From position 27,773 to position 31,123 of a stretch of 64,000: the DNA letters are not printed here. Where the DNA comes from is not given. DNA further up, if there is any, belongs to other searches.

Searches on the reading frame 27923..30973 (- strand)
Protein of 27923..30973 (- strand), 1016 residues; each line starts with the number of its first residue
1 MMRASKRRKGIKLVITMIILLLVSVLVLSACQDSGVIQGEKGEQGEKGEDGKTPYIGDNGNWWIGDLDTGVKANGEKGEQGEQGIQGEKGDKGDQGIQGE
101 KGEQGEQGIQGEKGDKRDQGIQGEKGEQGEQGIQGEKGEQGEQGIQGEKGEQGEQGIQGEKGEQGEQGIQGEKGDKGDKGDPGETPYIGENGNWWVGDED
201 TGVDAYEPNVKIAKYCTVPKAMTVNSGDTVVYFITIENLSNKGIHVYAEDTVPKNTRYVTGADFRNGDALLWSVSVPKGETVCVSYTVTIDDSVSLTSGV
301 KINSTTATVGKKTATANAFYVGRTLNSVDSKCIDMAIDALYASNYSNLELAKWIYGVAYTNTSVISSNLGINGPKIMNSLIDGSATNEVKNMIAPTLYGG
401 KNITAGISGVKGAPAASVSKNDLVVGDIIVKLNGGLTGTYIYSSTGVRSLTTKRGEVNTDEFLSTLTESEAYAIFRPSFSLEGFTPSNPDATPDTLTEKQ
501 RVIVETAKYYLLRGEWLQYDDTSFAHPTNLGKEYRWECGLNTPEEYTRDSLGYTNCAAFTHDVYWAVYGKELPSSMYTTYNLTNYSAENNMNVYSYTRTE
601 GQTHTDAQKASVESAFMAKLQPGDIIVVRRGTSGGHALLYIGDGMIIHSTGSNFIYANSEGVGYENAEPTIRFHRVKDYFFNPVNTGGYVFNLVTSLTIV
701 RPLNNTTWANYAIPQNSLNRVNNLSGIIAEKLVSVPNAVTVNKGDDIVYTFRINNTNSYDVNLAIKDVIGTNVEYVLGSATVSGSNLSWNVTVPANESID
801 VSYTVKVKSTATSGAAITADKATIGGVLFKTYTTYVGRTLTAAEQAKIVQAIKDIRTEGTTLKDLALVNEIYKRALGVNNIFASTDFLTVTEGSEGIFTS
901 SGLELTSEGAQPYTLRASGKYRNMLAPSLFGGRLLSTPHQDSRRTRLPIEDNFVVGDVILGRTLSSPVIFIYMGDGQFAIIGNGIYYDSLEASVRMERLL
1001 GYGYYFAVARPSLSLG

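Call 7: search_protein_families(library=pfam, proteins=[window:27923-30973:-])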
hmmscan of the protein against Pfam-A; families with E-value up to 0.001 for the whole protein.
window:27923-30973:- (1016 aa): 4 families
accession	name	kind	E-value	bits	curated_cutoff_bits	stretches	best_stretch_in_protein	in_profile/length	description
PF01391.23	Collagen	-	6.6e-18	64.7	27.2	2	123-180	1-58/60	Collagen triple helix repeat (20 copies)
PF00877.26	NLPC_P60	-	7.7e-10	39.1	23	1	531-658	1-90/105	NlpC/P60 family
PF25549.1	DUF7927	-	9.1e-07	29.6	31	0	217-308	9-112/132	Domain of unknown function (DUF7927)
PF18000.7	Top6b_C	-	1.2e-05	25.8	28.6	0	741-811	24-98/111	Type 2 DNA topoisomerase 6 subunit B C-terminal domain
